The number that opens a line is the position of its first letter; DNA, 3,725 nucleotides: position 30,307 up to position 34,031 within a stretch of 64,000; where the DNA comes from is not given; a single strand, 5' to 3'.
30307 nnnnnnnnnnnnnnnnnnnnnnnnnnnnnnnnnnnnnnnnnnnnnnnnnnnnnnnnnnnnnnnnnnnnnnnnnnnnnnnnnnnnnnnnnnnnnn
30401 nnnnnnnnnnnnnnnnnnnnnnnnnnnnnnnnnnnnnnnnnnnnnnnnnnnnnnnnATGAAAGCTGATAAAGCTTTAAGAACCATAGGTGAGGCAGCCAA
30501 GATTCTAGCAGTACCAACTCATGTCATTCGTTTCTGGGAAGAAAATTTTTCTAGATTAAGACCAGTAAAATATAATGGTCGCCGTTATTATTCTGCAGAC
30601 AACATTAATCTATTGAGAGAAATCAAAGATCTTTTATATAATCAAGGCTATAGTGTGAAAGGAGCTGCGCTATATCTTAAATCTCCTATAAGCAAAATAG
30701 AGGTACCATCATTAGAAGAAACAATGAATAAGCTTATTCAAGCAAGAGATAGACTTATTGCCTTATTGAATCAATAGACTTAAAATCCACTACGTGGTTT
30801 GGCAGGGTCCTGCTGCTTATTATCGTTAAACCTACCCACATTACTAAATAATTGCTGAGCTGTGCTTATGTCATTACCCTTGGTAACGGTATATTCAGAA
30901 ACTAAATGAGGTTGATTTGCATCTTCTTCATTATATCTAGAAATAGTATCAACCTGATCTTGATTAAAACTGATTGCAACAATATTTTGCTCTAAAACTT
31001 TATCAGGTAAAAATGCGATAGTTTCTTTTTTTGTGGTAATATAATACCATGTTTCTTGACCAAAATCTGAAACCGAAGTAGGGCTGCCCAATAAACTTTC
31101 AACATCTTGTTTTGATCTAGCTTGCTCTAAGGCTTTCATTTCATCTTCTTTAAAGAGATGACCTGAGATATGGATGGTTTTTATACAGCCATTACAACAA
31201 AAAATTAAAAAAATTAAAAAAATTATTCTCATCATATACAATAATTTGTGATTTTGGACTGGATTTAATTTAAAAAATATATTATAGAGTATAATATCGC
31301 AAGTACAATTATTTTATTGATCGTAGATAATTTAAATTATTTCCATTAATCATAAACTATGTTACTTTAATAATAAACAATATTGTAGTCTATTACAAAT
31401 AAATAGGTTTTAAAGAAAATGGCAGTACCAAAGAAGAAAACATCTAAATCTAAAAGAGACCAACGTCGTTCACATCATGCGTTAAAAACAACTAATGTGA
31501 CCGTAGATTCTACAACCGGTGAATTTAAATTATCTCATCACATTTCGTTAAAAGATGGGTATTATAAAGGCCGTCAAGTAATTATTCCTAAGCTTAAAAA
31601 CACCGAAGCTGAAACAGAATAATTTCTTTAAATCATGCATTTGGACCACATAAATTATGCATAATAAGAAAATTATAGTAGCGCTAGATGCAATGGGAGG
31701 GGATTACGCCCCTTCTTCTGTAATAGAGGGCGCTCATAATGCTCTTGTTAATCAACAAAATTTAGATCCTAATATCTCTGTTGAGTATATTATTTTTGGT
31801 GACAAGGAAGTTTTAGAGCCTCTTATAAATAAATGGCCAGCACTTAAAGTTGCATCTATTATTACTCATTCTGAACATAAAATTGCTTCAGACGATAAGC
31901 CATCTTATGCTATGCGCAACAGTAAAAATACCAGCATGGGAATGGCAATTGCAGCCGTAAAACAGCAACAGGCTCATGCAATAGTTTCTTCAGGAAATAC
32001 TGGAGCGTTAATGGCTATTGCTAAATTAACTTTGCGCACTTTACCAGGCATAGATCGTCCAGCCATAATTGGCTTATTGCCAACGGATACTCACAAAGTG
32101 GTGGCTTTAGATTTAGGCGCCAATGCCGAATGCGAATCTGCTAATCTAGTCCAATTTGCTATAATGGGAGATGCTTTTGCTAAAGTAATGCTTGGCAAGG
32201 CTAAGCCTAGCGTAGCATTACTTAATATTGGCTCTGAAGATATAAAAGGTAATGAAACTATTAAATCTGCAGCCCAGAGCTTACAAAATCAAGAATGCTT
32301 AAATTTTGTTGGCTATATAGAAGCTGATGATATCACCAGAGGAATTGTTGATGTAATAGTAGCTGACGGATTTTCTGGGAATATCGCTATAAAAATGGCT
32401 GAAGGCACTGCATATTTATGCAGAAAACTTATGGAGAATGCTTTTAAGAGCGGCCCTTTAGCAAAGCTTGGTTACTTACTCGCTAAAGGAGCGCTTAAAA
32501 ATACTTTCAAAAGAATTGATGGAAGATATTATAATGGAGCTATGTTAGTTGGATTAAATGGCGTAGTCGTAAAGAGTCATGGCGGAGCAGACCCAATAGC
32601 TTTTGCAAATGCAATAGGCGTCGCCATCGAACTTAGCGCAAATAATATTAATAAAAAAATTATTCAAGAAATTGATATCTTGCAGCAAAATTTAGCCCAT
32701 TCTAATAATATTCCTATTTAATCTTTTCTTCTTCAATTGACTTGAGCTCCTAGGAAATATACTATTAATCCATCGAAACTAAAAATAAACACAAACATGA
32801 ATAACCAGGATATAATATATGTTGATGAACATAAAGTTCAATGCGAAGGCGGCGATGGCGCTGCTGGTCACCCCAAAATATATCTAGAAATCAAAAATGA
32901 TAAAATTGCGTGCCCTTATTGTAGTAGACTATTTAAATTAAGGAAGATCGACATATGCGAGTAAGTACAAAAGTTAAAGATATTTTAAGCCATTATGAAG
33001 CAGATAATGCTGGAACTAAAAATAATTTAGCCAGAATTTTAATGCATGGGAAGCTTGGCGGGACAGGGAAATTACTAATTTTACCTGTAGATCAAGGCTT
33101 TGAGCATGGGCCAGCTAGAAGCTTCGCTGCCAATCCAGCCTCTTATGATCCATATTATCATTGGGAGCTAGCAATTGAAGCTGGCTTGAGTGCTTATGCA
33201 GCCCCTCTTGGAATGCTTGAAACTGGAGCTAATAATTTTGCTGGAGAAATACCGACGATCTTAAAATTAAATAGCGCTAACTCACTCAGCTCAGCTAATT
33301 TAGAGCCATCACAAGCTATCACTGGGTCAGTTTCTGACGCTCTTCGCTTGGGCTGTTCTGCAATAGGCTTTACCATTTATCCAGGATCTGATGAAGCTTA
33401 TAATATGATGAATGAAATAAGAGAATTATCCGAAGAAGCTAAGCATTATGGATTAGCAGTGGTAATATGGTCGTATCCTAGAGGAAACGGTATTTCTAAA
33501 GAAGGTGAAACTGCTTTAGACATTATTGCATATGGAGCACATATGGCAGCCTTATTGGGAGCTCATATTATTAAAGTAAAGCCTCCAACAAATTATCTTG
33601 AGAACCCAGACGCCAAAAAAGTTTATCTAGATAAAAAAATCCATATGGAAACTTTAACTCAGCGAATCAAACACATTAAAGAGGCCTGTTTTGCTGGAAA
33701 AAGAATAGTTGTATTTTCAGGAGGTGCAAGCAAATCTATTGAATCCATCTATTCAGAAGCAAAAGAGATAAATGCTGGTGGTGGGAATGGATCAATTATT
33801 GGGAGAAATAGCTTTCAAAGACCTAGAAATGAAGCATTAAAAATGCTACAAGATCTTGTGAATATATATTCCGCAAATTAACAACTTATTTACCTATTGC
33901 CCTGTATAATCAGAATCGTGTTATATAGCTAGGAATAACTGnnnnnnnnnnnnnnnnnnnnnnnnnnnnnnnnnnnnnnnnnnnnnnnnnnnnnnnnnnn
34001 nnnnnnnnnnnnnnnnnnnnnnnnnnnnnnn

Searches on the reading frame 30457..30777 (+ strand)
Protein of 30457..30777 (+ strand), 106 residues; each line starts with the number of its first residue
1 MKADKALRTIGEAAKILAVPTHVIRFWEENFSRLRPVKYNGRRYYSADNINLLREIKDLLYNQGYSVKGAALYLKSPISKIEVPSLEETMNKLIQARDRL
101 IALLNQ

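Call 21: search_protein_families(library=pfam, proteins=[window:30457-30777:+], max_evalue=0.001)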
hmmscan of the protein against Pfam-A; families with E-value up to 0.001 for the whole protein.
window:30457-30777:+ (106 aa): 3 families
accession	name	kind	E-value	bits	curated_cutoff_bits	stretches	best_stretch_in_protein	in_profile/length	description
PF13411.12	MerR_1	-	5.1e-18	65.4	21.6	1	9-75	2-67/69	MerR HTH family regulatory protein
PF00376.29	MerR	-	6.6e-07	29.5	28.2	1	9-45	1-38/38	MerR family regulatory protein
PF08031.17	BBE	-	0.0003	21.2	20.6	0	21-38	12-29/45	Berberine and berberine like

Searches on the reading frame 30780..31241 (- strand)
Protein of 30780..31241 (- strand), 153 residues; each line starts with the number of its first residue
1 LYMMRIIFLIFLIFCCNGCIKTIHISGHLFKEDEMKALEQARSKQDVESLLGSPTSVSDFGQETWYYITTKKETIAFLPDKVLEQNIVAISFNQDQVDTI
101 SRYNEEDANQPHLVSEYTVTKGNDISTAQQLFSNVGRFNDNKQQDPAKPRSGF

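Call 36: search_protein_families(library=pfam, proteins=[window:30780-31241:-], max_evalue=0.00001)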
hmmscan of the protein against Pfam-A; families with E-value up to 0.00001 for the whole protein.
window:30780-31241:- (153 aa): 1 family
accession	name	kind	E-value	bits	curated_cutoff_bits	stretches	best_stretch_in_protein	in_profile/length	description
PF04355.18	BamE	-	9.5e-14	51.4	23.2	1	27-100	1-69/71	Outer membrane protein assembly factor BamE domain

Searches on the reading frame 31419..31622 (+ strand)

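Call 48: search_protein_families(library=pfam, proteins=[window:31419-31622:+], max_evalue=0.0001)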
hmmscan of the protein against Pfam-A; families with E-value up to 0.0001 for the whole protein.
window:31419-31622:+ (67 aa): 1 family
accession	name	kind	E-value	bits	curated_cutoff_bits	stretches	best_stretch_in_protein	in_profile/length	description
PF01783.29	Ribosomal_L32p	-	5.6e-25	87.7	21.3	1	2-55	1-54/56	Ribosomal L32p protein family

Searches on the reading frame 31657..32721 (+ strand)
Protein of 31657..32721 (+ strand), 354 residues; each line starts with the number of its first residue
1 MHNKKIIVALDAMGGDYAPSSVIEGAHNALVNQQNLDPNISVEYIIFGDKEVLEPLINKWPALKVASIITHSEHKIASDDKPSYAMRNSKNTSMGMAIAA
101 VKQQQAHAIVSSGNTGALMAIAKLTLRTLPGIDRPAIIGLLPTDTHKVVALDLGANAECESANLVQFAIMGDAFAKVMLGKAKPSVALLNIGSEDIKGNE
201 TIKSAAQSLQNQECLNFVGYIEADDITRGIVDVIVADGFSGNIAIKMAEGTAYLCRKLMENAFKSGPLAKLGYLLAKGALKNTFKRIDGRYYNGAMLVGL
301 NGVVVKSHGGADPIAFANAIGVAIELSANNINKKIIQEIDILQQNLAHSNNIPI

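Call 36: search_protein_families(library=pfam, proteins=[window:31657-32721:+], max_evalue=0.00001)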
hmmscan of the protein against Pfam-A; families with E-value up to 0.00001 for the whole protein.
window:31657-32721:+ (354 aa): 1 family
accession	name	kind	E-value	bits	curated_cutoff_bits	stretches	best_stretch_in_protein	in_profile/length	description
PF02504.20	FA_synthesis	-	1.2e-99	333.9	29.1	1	8-333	3-323/324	Fatty acid synthesis protein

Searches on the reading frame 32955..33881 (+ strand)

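Call 36: search_protein_families(library=pfam, proteins=[window:32955-33881:+], max_evalue=0.00001)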
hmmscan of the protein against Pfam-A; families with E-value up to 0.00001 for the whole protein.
window:32955-33881:+ (308 aa): 1 family
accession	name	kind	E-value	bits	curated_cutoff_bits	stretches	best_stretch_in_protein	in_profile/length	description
PF01791.15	DeoC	-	2.4e-32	112.9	23.8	1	41-289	2-229/229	DeoC/LacD family aldolase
